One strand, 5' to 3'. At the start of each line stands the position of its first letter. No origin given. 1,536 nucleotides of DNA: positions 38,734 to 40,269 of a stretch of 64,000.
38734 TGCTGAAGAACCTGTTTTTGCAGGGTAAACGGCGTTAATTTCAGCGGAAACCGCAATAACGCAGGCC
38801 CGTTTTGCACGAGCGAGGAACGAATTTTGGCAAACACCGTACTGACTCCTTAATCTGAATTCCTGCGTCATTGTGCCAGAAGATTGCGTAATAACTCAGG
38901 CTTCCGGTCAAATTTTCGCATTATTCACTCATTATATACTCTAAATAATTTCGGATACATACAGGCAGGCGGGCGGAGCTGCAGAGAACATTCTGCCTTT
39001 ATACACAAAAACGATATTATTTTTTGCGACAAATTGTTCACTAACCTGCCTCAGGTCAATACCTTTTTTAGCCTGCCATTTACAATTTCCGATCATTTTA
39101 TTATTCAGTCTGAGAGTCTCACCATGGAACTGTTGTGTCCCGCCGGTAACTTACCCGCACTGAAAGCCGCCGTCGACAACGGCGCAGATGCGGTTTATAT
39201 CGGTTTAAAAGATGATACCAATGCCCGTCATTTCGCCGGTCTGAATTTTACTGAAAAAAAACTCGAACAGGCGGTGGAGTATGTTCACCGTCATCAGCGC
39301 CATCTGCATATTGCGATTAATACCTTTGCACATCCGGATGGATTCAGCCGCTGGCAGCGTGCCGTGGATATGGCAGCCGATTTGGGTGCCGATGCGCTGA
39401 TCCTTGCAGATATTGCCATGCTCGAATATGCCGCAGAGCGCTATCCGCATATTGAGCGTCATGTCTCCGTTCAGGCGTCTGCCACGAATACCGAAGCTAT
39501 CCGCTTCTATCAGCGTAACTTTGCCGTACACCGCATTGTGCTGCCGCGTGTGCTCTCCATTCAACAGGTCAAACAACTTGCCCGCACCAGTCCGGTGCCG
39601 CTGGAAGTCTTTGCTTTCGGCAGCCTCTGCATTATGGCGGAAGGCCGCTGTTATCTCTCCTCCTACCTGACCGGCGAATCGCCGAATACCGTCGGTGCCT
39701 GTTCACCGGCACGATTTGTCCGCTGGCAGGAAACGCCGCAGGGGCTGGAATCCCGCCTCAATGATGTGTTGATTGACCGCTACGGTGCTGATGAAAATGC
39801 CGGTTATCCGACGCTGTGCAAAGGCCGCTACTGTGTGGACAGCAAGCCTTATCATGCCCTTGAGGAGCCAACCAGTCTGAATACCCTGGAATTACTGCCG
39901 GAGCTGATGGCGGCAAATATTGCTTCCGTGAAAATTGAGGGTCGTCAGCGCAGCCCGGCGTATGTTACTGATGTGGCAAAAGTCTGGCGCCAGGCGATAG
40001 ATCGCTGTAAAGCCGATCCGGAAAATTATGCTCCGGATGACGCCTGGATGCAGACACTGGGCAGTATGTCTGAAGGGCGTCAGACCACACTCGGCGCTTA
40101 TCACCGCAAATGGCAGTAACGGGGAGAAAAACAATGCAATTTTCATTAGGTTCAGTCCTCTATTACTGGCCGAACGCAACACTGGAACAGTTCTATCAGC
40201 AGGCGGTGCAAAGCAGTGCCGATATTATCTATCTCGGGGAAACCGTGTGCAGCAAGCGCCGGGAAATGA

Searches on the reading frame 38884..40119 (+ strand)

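Call 51: search_protein_families(library=pfam, proteins=[window:38884-40119:+], max_evalue=0.001)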
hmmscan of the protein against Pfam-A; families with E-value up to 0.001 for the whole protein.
window:38884-40119:+ (411 aa): 1 family
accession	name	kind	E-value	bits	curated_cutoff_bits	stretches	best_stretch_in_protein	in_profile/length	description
PF01136.24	Peptidase_U32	-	2e-66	224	22.4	1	156-410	3-232/233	Peptidase family U32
